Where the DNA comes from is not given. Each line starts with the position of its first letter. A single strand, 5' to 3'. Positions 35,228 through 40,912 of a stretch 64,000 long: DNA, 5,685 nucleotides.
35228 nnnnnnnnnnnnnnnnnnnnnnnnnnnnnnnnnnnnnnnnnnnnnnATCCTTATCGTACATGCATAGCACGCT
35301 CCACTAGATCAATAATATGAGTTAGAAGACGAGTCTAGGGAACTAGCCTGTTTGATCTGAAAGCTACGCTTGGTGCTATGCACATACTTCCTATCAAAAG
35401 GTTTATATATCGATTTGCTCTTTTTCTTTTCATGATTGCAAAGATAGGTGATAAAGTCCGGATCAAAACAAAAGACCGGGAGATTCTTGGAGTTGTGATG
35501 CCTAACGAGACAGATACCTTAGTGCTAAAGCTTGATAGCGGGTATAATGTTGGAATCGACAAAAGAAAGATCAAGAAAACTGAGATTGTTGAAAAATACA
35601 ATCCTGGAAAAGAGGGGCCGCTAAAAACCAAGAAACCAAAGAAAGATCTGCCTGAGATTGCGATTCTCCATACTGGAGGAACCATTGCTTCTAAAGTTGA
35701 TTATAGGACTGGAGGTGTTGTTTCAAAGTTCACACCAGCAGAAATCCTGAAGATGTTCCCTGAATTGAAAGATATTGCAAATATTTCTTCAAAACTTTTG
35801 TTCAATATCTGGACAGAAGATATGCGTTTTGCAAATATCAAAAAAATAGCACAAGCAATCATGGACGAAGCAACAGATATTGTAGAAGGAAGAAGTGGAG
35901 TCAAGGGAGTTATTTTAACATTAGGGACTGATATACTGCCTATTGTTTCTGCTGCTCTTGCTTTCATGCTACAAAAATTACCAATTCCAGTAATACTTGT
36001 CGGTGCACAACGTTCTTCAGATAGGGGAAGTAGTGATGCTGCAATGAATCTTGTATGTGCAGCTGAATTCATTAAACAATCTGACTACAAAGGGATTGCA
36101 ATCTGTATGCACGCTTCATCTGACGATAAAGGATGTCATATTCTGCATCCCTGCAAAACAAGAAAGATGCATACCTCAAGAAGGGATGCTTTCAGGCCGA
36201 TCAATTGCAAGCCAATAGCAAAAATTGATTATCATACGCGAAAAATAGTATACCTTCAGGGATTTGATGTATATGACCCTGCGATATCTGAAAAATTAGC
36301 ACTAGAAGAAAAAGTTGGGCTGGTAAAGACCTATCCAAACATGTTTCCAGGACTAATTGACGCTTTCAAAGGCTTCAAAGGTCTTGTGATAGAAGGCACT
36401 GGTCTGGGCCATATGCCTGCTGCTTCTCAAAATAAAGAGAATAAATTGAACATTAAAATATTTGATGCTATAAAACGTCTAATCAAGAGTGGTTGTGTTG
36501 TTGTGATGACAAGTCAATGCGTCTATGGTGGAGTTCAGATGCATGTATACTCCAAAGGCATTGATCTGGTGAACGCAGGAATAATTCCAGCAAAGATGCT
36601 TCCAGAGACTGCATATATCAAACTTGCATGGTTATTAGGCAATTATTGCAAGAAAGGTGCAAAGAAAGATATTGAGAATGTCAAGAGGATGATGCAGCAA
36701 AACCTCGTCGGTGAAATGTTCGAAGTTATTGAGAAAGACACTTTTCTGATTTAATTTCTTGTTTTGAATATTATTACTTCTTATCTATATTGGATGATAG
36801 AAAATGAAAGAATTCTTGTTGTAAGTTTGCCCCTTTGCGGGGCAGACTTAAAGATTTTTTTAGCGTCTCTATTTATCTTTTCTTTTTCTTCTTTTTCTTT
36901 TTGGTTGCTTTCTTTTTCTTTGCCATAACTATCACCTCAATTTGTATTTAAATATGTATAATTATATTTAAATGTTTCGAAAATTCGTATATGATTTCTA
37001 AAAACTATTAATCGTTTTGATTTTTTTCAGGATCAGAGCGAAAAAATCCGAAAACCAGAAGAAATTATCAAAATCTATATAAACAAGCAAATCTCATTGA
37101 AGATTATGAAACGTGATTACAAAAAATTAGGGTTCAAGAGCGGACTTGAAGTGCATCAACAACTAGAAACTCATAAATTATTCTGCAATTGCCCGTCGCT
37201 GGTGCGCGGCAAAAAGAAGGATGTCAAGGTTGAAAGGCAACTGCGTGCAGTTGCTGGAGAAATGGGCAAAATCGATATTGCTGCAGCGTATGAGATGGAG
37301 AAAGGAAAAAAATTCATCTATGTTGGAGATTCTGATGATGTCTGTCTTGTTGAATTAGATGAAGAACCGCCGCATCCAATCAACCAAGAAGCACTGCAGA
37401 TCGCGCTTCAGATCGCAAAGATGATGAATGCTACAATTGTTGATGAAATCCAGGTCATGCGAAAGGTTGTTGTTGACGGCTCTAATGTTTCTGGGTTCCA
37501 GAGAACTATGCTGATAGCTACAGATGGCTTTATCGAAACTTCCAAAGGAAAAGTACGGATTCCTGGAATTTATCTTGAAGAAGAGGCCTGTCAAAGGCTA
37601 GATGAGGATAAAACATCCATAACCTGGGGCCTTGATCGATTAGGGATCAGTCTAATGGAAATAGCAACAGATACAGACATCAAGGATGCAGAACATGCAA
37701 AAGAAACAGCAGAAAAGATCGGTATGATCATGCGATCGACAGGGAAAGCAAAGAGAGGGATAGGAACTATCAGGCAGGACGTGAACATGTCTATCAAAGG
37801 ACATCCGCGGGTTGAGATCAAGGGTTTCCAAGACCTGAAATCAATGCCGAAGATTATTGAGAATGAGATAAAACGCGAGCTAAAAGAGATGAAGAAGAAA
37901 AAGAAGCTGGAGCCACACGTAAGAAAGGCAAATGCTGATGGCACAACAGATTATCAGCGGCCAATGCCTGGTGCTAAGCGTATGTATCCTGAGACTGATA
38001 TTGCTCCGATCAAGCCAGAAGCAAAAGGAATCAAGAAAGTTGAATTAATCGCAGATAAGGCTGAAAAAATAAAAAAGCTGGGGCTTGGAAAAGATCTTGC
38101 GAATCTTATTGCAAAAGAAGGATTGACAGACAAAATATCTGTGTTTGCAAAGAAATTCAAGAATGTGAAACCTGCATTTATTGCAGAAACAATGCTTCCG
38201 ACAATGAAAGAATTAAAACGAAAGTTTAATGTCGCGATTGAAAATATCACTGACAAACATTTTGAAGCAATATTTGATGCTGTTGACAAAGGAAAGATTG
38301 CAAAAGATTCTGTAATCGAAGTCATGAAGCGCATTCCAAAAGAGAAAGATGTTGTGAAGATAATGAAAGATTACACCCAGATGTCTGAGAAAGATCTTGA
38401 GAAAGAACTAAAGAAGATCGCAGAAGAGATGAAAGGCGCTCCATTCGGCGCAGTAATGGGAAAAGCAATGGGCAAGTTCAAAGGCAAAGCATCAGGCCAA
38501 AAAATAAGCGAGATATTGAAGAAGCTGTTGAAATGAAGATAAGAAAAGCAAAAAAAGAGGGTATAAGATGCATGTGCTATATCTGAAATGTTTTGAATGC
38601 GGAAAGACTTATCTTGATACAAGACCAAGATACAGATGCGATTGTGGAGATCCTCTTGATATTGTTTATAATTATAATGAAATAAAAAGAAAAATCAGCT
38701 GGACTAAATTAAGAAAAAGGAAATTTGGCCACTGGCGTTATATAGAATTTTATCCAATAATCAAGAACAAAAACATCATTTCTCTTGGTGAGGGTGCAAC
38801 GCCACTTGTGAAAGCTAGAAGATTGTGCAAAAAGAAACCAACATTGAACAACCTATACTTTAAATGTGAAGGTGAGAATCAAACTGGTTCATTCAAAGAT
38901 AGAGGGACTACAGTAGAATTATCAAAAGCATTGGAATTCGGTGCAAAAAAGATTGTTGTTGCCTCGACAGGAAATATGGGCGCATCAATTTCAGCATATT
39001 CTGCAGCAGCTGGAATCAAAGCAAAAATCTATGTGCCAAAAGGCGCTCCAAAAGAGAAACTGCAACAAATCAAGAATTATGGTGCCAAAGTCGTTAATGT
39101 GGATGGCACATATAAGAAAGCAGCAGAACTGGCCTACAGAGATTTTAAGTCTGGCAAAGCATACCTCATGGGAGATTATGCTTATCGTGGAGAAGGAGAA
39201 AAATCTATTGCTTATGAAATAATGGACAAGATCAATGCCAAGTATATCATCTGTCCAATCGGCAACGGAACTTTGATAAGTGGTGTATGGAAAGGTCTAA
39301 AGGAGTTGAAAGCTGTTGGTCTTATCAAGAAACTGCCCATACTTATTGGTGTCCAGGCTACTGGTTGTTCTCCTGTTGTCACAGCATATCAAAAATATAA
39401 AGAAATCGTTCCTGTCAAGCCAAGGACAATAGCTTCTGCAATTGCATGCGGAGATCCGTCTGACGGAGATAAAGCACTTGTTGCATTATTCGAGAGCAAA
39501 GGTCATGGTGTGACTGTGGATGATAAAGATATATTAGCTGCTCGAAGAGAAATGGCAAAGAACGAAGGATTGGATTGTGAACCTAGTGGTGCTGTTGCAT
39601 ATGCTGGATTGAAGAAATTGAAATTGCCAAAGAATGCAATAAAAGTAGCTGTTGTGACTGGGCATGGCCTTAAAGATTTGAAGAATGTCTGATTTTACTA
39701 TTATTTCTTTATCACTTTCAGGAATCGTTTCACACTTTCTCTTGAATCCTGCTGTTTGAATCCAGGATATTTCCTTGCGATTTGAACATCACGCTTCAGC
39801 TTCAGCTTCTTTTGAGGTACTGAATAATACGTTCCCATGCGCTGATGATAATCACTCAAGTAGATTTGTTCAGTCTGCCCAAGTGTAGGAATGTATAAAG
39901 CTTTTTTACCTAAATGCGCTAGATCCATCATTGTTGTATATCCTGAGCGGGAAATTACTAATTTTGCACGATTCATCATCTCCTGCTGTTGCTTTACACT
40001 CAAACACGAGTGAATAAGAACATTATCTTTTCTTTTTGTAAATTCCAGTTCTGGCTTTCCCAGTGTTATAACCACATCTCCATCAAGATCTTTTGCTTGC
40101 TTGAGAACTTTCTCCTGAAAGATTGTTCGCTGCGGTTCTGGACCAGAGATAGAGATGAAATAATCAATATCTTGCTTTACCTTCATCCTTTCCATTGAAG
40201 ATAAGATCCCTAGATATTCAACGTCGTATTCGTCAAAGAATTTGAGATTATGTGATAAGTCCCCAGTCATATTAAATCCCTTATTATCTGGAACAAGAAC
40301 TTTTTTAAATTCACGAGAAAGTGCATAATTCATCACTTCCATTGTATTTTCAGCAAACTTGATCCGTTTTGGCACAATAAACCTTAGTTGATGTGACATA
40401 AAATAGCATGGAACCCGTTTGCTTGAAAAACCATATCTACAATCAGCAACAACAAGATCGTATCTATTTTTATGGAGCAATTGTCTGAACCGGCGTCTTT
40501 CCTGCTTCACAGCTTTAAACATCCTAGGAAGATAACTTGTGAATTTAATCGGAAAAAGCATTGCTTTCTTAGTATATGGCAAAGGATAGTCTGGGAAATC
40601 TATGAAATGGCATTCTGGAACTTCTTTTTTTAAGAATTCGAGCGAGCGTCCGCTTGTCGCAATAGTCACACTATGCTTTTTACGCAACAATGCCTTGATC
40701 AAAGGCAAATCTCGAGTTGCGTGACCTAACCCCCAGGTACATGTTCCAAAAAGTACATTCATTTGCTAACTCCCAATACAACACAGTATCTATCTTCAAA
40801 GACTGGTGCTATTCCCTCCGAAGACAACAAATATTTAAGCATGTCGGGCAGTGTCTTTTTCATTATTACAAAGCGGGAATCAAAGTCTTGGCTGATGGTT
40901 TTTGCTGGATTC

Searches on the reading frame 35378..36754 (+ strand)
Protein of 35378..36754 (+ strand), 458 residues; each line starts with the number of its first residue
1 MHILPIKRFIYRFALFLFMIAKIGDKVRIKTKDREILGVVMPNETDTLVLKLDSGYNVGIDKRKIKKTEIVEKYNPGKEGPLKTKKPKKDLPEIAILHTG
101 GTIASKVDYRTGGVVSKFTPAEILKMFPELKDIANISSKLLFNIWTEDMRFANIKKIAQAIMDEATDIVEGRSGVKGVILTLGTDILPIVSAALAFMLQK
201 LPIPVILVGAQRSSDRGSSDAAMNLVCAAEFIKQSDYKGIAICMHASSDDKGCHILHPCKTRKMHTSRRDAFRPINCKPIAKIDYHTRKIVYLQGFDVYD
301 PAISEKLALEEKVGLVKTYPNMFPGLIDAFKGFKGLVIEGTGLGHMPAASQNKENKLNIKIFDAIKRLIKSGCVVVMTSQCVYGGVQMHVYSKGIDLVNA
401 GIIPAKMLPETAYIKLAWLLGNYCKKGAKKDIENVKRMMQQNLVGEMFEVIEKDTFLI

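Call 21: search_protein_families(library=pfam, proteins=[window:35378-36754:+], max_evalue=0.001)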
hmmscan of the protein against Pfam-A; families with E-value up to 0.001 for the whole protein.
window:35378-36754:+ (458 aa): 3 families
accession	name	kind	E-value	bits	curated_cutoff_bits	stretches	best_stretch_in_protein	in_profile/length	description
PF00710.25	Asparaginase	-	2.7e-46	158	22.5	1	94-285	2-182/193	Asparaginase, N-terminal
PF17763.6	Asparaginase_C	-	1.3e-25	90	34.6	1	312-425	1-106/114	Glutaminase/Asparaginase C-terminal domain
PF18195.6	GatD_N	-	6.1e-15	54.8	25.7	1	21-70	1-53/54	GatD N-terminal domain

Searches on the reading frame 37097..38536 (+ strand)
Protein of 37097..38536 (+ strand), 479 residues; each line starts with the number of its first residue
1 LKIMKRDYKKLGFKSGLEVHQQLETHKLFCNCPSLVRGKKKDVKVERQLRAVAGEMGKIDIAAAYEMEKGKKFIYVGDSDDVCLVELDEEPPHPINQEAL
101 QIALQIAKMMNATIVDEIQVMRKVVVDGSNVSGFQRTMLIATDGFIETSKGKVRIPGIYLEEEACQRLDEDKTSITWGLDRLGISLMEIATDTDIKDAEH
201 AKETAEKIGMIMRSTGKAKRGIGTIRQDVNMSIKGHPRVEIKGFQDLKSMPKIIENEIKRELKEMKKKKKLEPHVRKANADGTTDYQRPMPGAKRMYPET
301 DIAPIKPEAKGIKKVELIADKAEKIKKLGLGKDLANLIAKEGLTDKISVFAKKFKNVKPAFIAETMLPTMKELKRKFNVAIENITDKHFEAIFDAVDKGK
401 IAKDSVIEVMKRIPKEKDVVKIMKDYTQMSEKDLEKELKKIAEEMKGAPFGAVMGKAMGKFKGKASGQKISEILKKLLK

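Call 21: search_protein_families(library=pfam, proteins=[window:37097-38536:+], max_evalue=0.001)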
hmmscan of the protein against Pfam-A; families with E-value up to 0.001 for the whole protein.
window:37097-38536:+ (479 aa): 3 families
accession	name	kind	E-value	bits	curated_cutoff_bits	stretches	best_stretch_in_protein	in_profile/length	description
PF02934.20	GatB_N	-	7.7e-52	176.6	23.4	1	15-309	3-273/277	GatB/GatE catalytic domain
PF02637.23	GatB_Yqey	-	1.8e-09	38.1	27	1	351-478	4-148/148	GatB domain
PF09424.15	YqeY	-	0.00016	22.2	27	1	415-478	75-143/143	Yqey-like protein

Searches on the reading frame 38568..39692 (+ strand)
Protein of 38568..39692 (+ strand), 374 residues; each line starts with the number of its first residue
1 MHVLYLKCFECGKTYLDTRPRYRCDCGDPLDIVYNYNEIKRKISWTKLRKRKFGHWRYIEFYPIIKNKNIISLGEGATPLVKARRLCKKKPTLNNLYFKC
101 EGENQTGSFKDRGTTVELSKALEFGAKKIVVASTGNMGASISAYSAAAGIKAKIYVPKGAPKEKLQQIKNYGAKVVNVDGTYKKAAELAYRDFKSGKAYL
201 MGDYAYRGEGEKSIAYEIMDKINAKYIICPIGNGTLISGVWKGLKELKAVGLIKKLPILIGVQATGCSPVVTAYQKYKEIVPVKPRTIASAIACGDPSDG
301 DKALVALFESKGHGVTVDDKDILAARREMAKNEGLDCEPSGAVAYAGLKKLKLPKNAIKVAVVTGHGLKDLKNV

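Call 21: search_protein_families(library=pfam, proteins=[window:38568-39692:+], max_evalue=0.001)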
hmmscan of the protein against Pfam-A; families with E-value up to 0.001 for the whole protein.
window:38568-39692:+ (374 aa): 1 family
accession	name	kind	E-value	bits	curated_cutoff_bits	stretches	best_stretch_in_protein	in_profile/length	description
PF00291.31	PALP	-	3.3e-73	247.1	35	1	71-365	1-295/295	Pyridoxal-phosphate dependent enzyme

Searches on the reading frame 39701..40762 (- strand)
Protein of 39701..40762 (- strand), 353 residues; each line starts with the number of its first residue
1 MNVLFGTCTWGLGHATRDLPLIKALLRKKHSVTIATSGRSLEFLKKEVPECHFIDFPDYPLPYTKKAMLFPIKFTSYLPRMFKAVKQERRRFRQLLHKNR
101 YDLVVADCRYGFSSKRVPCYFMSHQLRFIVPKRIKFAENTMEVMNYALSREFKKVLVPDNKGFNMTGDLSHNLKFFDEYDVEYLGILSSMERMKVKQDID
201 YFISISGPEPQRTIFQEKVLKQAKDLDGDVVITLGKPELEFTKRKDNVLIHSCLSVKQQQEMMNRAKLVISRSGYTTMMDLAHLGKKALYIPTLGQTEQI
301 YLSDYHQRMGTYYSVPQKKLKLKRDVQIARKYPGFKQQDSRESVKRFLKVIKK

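Call 21: search_protein_families(library=pfam, proteins=[window:39701-40762:-], max_evalue=0.001)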
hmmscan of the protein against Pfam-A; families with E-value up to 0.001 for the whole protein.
window:39701-40762:- (353 aa): 3 families
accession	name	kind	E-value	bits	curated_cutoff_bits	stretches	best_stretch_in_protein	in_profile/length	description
PF13528.12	Glyco_trans_1_3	-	6.6e-14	52.2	25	2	1-52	1-50/322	Glycosyl transferase family 1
PF04101.22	Glyco_tran_28_C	-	7.4e-10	39.5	22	1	216-343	15-154/166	Glycosyltransferase family 28 C-terminal domain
PF13439.12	Glyco_transf_4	-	8.6e-05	23.1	28.5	1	21-151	11-129/170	Glycosyltransferase Family 4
